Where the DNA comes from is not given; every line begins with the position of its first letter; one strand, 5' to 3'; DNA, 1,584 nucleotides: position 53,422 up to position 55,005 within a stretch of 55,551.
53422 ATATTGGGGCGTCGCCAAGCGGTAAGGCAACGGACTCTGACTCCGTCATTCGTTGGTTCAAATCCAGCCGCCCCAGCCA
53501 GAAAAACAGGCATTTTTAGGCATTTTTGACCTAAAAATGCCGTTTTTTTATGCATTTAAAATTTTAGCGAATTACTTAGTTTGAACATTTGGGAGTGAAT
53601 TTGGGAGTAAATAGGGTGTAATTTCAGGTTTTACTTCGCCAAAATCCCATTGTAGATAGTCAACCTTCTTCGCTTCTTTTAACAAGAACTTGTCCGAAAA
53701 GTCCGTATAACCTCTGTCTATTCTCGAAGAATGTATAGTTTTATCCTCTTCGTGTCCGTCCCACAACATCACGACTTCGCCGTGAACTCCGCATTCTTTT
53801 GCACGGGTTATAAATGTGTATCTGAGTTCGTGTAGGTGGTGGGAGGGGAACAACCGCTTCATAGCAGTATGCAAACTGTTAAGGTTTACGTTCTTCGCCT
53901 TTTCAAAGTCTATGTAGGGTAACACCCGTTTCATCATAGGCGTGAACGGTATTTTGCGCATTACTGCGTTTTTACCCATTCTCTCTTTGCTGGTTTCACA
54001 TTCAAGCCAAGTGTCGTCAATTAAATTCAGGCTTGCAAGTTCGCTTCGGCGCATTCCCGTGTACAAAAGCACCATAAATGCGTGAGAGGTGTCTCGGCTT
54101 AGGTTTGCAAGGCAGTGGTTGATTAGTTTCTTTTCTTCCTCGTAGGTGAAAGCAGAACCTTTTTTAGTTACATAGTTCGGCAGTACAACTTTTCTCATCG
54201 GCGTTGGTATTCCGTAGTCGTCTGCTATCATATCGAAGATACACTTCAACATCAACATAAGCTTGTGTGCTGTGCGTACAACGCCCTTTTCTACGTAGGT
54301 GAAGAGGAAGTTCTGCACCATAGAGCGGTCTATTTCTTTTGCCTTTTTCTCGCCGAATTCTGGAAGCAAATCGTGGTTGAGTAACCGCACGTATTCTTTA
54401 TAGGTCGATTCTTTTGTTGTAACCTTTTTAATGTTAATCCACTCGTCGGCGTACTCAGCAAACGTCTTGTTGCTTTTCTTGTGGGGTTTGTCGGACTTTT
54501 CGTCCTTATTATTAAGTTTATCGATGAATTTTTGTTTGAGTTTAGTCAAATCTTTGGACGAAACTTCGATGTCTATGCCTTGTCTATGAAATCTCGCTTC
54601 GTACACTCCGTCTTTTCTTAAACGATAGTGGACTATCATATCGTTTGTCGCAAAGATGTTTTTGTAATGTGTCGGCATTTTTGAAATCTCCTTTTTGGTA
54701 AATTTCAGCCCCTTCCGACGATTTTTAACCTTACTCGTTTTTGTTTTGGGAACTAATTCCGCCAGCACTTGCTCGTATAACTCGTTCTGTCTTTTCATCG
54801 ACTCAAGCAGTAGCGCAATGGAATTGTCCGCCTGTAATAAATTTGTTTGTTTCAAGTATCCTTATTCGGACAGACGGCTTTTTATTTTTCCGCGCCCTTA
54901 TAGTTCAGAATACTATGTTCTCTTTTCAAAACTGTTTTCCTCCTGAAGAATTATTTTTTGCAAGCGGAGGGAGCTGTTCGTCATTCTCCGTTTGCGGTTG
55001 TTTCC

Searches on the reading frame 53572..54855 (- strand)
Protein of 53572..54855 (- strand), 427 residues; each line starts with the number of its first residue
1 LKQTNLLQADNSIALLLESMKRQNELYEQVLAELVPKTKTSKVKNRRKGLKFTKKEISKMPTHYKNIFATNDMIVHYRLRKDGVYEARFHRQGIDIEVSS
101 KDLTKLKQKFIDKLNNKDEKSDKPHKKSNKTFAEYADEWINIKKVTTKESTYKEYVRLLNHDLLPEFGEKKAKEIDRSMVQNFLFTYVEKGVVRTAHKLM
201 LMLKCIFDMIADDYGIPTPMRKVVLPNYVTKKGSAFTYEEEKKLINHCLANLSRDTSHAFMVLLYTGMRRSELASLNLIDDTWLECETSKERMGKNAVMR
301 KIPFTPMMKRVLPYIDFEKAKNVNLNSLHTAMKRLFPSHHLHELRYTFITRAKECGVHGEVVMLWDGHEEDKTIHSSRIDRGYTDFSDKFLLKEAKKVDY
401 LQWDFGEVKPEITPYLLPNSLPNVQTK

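Call 36: search_protein_families(library=pfam, proteins=[window:53572-54855:-], max_evalue=0.1)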
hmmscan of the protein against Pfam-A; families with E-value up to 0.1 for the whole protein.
window:53572-54855:- (427 aa): 4 families
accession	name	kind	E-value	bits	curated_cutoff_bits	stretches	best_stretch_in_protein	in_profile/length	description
PF14659.12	Phage_int_SAM_3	-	2e-10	41.2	22.6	1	131-183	1-53/58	Phage integrase, N-terminal SAM-like domain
PF22022.2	Phage_int_M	-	3.1e-09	37.4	27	1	132-208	1-77/96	Phage integrase central domain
PF00589.27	Phage_integrase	-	2.5e-05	24.6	27.1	1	237-305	4-72/172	Phage integrase family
PF13102.12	Phage_int_SAM_5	-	0.018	15.8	22.3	1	131-208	1-80/98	Phage integrase SAM-like domain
